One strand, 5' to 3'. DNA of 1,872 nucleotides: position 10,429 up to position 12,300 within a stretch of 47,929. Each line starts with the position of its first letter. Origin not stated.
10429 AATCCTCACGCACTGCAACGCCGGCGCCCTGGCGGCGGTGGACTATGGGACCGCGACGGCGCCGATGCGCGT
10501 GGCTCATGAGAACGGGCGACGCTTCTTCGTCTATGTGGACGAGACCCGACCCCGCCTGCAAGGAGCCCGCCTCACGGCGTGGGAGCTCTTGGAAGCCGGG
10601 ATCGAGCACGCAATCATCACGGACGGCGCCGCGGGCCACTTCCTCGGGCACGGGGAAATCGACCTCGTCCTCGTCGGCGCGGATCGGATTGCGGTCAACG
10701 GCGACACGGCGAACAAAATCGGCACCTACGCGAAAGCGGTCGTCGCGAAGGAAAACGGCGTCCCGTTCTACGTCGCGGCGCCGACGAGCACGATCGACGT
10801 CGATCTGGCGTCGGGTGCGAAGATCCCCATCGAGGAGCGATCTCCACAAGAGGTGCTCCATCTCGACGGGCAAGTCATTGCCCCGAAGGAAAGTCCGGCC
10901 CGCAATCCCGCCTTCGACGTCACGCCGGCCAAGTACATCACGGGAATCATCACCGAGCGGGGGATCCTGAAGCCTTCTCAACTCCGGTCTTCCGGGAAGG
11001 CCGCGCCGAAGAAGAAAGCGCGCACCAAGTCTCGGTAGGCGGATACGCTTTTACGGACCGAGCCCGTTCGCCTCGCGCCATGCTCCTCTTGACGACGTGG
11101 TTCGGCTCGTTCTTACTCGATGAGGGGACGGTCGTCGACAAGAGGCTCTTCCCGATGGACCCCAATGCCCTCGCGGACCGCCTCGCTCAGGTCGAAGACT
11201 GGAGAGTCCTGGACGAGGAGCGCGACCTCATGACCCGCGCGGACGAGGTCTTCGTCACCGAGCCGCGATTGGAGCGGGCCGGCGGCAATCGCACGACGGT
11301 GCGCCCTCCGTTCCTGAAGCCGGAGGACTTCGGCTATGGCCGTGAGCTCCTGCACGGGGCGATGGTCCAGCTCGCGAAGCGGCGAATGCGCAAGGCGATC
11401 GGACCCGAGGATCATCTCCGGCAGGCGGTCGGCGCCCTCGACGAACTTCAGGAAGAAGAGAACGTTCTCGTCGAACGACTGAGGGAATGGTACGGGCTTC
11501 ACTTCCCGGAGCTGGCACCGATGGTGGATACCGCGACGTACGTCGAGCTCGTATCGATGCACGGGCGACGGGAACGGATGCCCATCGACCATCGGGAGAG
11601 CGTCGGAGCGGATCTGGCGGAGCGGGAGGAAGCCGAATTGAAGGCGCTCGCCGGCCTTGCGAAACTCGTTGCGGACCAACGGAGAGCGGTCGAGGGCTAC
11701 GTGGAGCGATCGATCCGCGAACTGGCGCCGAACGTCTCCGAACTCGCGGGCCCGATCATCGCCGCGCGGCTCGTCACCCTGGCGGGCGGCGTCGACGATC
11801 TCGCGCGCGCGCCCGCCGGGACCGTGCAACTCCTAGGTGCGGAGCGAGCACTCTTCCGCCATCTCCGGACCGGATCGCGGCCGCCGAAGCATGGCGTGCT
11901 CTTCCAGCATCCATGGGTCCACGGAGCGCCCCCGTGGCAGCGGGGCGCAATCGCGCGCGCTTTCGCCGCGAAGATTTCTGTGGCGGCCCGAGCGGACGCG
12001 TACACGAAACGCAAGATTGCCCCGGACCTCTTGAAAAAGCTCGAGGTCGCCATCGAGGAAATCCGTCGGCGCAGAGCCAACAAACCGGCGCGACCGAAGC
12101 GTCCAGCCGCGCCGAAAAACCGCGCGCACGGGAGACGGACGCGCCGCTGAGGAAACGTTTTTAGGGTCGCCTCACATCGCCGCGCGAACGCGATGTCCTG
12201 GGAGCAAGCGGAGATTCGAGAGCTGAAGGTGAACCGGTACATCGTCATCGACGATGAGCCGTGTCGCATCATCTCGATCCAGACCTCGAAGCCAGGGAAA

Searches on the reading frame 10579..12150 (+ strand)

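Call 76: search_protein_families(library=pfam, proteins=[window:10579-12150:+], max_evalue=0.00001)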
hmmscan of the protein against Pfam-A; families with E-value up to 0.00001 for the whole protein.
window:10579-12150:+ (523 aa): 1 family
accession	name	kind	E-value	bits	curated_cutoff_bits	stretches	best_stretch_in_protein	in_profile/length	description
PF01798.23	Nop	-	1.8e-51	175.3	25.4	1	287-492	2-226/228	snoRNA binding domain, fibrillarin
